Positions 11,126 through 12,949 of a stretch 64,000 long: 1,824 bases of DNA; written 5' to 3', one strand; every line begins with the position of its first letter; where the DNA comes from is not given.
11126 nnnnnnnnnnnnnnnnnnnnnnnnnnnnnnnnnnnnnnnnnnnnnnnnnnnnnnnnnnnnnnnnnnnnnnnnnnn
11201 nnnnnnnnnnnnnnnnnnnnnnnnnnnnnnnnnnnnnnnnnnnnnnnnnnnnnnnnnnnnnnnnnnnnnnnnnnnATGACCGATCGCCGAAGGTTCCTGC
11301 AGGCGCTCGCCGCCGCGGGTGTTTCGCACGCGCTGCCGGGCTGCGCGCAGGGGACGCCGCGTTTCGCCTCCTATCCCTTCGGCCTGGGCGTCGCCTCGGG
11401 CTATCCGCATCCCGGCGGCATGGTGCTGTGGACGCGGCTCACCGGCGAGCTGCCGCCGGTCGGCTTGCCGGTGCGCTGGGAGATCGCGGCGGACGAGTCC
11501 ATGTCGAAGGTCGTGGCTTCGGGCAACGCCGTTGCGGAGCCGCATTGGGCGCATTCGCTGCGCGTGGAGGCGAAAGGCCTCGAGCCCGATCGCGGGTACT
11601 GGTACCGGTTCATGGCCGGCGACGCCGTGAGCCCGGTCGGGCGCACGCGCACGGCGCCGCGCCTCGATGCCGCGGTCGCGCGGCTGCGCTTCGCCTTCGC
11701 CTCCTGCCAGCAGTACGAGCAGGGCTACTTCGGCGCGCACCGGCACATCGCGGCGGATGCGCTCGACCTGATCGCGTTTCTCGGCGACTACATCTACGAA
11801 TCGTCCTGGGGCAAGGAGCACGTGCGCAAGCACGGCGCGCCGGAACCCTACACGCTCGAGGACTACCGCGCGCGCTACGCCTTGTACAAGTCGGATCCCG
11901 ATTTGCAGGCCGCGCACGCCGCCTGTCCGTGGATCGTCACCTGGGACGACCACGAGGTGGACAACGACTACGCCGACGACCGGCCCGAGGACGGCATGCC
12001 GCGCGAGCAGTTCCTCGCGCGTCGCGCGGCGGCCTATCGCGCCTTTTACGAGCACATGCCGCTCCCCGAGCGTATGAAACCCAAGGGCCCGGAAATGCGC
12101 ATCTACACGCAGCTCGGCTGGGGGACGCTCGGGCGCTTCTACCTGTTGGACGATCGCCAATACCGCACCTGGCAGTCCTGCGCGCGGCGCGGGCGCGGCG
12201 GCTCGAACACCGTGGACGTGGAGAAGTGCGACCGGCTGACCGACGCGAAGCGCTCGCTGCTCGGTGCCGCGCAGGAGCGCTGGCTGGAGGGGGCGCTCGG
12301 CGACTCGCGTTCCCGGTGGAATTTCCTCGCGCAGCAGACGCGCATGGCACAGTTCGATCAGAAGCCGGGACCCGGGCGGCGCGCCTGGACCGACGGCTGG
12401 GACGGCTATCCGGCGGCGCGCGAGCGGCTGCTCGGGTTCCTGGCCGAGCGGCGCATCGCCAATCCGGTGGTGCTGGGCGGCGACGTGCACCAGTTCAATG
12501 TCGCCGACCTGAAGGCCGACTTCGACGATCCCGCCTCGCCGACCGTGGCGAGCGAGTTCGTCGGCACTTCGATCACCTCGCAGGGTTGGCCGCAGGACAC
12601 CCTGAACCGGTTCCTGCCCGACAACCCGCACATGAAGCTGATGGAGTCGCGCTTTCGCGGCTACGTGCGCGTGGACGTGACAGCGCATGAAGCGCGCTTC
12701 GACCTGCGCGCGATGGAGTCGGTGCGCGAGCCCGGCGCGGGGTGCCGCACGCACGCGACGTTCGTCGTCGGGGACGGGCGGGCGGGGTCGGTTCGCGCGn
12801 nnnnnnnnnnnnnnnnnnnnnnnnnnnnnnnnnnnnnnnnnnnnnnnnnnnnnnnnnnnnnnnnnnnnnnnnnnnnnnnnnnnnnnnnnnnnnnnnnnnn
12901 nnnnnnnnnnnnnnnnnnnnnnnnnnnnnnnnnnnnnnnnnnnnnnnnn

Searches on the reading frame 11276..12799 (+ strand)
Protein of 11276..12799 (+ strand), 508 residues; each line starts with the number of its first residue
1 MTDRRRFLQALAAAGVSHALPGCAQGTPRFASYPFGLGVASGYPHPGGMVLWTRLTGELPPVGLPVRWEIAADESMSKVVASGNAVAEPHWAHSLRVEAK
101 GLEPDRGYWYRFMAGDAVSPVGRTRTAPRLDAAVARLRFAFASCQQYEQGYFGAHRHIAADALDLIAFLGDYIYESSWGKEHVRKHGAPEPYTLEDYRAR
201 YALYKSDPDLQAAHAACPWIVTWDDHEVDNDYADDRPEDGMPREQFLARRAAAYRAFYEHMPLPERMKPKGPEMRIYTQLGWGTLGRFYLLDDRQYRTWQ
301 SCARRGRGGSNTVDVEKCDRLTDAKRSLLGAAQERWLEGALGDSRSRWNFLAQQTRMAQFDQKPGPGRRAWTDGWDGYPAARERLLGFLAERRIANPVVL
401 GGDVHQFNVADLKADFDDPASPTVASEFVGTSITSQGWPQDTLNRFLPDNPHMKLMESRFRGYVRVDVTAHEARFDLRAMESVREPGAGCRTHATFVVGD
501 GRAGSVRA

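Call 78: search_protein_families(library=pfam, proteins=[window:11276-12799:+], max_evalue=0.00001)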
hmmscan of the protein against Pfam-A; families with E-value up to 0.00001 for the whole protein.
window:11276-12799:+ (508 aa): 2 families
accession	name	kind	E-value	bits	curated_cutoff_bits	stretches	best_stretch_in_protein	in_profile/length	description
PF09423.15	PhoD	-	2.7e-110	369.2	27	1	139-476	1-342/343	PhoD-like phosphatase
PF16655.11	PhoD_N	-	9.2e-28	97.1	30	1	37-126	1-90/90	PhoD-like phosphatase, N-terminal domain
